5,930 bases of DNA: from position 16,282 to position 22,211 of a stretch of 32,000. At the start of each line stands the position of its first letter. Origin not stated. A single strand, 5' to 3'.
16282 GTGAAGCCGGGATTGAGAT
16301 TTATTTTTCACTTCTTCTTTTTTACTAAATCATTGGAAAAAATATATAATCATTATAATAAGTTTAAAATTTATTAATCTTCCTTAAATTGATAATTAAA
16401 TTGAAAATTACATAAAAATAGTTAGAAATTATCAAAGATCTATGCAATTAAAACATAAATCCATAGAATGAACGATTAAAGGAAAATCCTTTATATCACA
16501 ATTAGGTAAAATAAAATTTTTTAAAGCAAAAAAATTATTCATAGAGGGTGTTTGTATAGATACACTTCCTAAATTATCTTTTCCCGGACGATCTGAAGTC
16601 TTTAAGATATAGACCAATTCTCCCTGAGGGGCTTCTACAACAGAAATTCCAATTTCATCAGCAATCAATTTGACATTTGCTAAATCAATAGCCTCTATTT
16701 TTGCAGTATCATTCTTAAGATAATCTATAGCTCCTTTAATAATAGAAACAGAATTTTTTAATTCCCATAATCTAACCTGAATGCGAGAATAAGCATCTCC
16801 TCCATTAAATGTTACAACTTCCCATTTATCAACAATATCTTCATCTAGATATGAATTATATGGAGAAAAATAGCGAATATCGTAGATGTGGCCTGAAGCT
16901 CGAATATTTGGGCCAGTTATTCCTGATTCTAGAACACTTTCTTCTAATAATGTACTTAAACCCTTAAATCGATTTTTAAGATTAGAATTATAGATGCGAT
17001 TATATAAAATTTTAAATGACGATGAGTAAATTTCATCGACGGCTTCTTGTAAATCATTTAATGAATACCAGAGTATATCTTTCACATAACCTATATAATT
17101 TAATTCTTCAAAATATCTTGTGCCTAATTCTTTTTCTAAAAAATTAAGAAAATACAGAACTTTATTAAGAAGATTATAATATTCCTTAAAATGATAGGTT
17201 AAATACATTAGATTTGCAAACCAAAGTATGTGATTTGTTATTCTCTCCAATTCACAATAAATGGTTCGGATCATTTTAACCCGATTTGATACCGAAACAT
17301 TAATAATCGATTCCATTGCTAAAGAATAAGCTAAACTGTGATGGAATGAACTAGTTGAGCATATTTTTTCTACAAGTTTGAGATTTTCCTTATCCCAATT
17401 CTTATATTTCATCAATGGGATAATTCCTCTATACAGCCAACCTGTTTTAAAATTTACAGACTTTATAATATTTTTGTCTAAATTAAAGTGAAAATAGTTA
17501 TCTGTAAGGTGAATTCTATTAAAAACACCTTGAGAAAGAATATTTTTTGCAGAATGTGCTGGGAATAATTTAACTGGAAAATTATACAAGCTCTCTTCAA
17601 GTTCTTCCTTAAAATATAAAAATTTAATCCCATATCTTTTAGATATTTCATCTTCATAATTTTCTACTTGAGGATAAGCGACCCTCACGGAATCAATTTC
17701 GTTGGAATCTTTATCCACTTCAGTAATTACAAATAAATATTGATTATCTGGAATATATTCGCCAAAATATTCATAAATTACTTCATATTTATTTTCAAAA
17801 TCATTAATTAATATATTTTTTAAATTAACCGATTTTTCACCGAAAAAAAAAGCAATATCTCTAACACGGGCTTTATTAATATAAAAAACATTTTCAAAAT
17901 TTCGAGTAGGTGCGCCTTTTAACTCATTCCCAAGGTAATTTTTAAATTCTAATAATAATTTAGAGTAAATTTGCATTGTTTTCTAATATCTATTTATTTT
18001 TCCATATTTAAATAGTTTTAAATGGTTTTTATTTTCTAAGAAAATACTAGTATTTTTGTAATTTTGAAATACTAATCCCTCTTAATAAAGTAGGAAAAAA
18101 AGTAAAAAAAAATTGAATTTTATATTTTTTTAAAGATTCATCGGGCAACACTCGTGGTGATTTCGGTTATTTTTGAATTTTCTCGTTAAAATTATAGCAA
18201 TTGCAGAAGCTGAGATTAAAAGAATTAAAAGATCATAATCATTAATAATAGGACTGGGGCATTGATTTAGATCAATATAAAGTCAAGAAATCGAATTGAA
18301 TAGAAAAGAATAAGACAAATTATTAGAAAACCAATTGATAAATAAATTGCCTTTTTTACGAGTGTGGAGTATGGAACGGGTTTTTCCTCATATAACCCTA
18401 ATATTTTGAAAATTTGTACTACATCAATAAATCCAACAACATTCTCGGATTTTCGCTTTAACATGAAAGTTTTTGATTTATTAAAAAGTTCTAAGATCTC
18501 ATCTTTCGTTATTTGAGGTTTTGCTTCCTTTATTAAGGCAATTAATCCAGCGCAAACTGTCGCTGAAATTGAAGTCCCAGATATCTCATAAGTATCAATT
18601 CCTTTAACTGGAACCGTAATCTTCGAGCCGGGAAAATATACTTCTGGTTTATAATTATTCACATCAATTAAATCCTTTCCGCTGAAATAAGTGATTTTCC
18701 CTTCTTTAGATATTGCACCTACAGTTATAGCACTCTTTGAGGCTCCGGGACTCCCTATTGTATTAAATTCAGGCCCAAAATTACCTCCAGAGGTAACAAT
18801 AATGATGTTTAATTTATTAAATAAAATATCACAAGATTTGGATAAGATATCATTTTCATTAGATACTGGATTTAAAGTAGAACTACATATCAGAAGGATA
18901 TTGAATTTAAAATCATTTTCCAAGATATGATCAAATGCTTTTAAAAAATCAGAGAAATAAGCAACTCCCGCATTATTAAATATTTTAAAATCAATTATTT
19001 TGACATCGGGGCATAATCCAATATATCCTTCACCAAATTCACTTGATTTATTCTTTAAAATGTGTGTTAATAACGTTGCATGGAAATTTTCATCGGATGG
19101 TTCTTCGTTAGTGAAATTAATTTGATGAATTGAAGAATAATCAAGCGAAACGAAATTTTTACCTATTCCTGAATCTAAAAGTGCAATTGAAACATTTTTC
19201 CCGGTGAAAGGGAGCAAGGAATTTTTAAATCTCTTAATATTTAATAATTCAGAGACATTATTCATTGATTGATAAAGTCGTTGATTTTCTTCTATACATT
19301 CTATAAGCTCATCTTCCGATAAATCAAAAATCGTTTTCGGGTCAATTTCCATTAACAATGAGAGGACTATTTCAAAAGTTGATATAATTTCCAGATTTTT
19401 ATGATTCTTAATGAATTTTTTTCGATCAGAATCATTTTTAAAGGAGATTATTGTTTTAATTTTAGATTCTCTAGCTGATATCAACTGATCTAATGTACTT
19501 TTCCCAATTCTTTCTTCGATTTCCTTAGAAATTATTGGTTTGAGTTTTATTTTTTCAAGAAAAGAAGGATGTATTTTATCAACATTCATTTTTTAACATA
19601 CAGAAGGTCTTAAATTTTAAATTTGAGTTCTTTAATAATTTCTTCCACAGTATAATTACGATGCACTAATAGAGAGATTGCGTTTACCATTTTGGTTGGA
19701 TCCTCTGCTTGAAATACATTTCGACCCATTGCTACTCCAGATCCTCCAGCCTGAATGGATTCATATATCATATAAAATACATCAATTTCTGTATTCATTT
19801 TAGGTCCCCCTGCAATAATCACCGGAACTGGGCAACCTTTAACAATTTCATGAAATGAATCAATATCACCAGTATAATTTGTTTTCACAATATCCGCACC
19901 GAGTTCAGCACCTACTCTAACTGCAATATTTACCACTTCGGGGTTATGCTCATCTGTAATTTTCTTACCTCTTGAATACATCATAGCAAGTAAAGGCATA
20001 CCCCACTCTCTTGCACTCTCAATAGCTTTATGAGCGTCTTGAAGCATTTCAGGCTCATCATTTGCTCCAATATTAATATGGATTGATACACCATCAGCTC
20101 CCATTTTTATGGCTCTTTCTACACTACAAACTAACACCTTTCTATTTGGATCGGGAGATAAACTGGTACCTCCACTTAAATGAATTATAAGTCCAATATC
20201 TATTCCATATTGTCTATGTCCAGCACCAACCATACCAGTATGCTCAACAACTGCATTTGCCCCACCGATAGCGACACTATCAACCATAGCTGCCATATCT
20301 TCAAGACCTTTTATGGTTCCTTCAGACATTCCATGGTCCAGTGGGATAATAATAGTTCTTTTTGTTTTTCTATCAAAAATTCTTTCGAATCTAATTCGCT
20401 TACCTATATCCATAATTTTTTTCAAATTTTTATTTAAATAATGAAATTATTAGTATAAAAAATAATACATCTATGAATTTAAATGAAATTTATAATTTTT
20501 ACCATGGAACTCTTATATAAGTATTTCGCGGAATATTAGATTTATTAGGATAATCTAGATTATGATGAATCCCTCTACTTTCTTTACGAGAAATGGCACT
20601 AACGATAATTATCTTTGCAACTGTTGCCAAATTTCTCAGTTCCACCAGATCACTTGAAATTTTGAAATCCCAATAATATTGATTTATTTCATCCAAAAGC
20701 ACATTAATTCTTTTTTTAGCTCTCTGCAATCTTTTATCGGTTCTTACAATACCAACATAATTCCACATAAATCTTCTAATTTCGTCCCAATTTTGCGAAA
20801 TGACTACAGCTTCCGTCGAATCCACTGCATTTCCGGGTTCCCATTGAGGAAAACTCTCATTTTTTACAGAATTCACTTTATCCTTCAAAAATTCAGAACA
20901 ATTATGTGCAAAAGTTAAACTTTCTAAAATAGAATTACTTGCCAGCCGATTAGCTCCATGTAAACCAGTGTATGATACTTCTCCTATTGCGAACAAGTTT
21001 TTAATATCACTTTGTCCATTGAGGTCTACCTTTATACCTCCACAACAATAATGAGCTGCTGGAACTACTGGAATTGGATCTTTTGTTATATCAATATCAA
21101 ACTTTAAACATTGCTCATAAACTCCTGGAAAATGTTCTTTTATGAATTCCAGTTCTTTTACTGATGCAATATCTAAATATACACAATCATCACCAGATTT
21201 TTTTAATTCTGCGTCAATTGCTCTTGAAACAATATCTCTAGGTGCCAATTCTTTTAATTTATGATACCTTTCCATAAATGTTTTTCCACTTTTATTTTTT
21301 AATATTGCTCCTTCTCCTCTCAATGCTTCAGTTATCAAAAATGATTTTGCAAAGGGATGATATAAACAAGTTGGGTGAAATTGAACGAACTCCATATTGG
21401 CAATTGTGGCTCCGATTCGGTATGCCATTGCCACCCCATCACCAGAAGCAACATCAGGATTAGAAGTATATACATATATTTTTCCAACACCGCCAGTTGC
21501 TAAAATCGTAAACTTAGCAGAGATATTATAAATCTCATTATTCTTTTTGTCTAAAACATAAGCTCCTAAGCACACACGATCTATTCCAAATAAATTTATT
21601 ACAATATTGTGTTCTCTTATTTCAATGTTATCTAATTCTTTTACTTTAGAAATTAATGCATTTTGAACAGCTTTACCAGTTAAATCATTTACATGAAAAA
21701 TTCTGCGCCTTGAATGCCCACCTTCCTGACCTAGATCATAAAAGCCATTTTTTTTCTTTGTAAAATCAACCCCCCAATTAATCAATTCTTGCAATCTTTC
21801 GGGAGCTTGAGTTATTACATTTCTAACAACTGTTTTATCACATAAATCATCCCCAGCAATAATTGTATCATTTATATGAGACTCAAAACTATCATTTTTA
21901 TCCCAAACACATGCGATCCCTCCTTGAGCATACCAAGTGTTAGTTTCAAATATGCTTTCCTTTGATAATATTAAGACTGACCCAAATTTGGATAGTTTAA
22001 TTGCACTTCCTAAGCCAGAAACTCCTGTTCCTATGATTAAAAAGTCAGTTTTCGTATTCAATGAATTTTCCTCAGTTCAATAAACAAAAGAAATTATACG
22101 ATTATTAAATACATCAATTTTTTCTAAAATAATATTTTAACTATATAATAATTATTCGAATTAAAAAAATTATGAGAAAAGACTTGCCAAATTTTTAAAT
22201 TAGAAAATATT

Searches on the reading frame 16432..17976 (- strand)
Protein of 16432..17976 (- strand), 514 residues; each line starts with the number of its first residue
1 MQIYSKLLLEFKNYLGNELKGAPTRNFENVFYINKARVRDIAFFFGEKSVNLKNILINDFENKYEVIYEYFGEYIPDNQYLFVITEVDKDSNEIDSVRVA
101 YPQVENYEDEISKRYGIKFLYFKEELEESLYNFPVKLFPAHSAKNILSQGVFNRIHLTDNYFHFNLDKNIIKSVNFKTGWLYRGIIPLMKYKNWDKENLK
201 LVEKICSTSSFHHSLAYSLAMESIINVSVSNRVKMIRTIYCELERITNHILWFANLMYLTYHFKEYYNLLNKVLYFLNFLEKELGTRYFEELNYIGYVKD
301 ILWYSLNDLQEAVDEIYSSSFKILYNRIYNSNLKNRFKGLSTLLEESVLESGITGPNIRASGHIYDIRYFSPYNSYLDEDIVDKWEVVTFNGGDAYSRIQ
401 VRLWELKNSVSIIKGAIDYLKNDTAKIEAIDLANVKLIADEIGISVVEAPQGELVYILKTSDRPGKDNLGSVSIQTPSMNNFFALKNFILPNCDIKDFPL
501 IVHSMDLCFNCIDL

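Call 18: search_protein_families(library=pfam, proteins=[window:16432-17976:-], max_evalue=0.001)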
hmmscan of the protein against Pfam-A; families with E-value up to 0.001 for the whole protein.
window:16432-17976:- (514 aa): 2 families
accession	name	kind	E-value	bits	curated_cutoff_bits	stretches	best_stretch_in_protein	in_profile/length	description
PF00346.24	Complex1_49kDa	-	5.9e-28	98.1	24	1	276-513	18-270/271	Respiratory-chain NADH dehydrogenase, 49 Kd subunit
PF00374.24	NiFeSe_Hases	-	2.3e-05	24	25.8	1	196-260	13-77/508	Nickel-dependent hydrogenase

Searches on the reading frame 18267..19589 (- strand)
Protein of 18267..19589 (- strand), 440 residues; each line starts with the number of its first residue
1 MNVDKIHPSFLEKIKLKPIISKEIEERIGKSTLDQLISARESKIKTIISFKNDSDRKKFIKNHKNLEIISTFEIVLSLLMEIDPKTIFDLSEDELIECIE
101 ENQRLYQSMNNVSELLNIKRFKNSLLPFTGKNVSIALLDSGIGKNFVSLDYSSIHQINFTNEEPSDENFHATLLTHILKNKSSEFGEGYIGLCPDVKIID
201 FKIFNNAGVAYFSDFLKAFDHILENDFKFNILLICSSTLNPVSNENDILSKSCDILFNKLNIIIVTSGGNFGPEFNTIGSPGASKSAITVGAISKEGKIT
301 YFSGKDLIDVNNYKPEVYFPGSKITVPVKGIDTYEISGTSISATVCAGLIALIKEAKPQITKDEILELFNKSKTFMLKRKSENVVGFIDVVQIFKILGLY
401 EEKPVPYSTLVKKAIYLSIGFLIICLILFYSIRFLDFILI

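Call 18: search_protein_families(library=pfam, proteins=[window:18267-19589:-], max_evalue=0.001)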
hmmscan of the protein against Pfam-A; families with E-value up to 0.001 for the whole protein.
window:18267-19589:- (440 aa): 1 family
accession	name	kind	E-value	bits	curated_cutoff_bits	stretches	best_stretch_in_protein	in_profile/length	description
PF00082.27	Peptidase_S8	-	1.1e-24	87.8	21.8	1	130-372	1-272/288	Subtilase family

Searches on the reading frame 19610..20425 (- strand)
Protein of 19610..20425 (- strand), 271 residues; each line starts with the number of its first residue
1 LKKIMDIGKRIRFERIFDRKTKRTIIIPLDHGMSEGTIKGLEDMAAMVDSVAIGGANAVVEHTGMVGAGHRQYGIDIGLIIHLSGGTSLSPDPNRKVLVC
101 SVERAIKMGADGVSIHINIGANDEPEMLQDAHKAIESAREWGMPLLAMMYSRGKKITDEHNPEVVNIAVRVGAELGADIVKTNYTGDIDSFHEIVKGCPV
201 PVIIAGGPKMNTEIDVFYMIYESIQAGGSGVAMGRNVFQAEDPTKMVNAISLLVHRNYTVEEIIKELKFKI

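Call 18: search_protein_families(library=pfam, proteins=[window:19610-20425:-], max_evalue=0.001)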
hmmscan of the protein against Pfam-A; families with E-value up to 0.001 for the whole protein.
window:19610-20425:- (271 aa): 1 family
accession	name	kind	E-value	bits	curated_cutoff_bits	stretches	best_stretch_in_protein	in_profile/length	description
PF01791.15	DeoC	-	1.8e-64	217.9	23.8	1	24-240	1-229/229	DeoC/LacD family aldolase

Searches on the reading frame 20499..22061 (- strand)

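Call 18: search_protein_families(library=pfam, proteins=[window:20499-22061:-], max_evalue=0.001)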
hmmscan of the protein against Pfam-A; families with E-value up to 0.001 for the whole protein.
window:20499-22061:- (520 aa): 5 families
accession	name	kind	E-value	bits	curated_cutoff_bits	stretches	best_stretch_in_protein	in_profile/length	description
PF00890.30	FAD_binding_2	-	5e-91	306.4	20.4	1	6-378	1-414/414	FAD binding domain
PF02910.25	Succ_DH_flav_C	-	6.6e-14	52.4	20.8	1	426-508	2-90/130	Fumarate reductase flavoprotein C-term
PF01266.30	DAO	-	2.1e-05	24.6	27.9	1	6-113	1-95/353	FAD dependent oxidoreductase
PF07992.20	Pyr_redox_2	-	0.0003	20.8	26.1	0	341-368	255-278/291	Pyridine nucleotide-disulphide oxidoreductase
PF03486.20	HI0933_like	-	0.00073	19.5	50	0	7-362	3-219/244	HI0933-like protein Rossmann domain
